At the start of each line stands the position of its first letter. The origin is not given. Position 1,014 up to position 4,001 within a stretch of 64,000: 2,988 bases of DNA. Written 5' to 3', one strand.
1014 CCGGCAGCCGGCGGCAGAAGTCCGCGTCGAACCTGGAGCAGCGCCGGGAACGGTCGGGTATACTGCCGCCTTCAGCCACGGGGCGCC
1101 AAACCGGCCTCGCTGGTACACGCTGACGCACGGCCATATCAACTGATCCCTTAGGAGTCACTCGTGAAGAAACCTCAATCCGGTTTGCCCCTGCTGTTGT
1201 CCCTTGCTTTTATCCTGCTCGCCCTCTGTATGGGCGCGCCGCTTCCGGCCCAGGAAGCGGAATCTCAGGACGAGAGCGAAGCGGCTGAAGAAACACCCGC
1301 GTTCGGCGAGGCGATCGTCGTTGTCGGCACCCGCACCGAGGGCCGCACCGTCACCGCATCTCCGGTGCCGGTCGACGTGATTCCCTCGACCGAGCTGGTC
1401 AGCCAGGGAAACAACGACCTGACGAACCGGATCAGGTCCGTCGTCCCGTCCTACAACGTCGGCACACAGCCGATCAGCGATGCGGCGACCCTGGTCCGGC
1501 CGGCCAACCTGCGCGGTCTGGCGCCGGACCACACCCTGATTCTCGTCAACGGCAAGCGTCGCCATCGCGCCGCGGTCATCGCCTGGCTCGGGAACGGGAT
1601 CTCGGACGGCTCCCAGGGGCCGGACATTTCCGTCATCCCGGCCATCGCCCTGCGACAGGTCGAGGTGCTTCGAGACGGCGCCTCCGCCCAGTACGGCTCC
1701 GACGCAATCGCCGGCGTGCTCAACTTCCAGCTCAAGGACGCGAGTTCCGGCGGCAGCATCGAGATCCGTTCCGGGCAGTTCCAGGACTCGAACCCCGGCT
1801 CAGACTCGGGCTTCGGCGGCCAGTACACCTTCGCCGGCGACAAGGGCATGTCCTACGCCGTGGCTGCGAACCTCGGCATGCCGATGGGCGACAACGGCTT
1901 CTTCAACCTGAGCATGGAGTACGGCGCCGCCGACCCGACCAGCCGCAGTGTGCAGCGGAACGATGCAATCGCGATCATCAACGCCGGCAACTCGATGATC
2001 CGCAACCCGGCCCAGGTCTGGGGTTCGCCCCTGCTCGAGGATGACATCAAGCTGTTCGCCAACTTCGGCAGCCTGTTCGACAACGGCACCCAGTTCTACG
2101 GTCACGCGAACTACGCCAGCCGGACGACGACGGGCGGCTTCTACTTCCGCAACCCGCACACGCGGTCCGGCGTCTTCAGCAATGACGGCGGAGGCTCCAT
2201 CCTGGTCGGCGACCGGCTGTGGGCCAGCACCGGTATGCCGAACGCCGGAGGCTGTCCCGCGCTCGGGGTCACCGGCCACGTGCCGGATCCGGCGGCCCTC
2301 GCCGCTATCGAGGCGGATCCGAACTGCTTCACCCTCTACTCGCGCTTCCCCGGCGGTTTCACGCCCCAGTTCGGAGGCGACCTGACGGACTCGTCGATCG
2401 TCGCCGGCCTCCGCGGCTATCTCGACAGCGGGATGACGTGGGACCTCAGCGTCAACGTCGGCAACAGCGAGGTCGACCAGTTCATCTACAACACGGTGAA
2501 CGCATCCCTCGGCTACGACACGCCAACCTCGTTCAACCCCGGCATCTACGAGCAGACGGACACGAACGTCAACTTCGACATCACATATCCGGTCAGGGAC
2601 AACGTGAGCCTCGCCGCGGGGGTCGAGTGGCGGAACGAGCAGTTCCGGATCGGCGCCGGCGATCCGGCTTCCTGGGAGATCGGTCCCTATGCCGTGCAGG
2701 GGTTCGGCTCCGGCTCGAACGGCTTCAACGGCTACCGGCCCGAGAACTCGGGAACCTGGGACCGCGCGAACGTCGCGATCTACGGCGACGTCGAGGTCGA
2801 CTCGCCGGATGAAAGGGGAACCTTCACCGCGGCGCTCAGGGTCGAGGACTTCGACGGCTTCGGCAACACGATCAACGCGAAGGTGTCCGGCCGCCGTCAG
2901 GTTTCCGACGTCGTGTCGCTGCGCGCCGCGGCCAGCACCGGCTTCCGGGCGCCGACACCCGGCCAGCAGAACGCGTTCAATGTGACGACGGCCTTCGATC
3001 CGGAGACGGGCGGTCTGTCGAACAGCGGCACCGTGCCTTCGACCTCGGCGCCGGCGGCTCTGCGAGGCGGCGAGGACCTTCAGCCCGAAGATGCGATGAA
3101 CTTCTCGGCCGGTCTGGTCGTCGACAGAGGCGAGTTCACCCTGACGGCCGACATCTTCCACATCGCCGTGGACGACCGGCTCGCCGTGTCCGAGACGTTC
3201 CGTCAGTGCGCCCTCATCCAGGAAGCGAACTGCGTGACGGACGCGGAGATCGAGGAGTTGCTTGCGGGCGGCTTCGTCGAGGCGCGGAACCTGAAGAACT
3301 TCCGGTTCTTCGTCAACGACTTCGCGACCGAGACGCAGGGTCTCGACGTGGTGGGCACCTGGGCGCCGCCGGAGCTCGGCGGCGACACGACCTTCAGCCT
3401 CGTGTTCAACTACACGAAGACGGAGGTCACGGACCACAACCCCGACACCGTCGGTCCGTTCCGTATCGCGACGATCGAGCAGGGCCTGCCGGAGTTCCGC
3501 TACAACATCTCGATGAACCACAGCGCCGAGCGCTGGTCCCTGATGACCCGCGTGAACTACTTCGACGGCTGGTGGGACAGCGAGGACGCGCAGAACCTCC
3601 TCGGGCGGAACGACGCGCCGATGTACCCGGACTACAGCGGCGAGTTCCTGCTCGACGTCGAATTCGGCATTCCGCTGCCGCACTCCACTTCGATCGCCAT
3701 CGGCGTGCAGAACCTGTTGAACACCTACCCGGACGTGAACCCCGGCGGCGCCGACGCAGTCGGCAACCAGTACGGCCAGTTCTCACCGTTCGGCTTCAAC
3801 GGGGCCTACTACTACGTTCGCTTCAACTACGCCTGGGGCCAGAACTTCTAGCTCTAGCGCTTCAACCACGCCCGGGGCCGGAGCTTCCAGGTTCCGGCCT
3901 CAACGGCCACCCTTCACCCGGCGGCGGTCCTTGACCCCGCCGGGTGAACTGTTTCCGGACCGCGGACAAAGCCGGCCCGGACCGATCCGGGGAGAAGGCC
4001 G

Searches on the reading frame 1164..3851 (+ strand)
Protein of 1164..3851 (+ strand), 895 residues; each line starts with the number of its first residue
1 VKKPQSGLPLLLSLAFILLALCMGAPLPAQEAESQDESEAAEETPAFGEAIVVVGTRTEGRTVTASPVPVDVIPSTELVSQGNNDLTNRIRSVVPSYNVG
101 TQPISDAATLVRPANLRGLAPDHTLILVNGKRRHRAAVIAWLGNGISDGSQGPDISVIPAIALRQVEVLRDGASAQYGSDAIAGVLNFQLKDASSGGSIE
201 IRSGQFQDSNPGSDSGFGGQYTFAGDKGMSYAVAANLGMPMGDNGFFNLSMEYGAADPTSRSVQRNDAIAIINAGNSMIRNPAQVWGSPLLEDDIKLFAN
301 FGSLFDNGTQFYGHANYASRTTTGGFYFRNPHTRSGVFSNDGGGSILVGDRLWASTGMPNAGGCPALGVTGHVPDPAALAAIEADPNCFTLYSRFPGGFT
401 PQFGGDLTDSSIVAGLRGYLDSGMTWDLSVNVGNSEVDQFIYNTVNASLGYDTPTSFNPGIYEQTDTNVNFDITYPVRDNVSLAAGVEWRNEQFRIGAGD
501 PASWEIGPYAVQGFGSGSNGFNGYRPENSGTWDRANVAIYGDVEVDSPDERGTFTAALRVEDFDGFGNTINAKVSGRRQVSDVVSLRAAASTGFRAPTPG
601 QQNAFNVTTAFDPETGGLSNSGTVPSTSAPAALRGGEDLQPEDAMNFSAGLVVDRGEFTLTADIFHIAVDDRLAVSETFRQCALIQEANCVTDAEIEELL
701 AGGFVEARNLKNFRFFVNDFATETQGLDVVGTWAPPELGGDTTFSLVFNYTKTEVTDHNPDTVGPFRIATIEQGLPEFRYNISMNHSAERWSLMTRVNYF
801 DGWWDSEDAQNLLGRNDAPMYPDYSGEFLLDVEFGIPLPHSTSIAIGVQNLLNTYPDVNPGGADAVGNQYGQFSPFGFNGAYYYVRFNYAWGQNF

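Call 8: search_protein_families(library=pfam, proteins=[window:1164-3851:+], max_evalue=0.001)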
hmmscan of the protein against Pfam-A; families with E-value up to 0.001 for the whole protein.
window:1164-3851:+ (895 aa): 2 families
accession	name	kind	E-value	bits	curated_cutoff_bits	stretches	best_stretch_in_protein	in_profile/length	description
PF00593.30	TonB_dep_Rec_b-barrel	-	3.2e-25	90.3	27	1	400-851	52-436/436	TonB dependent receptor-like, beta-barrel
PF07715.20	Plug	-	8.4e-16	58.9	23.9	1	65-185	4-107/107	TonB-dependent Receptor Plug Domain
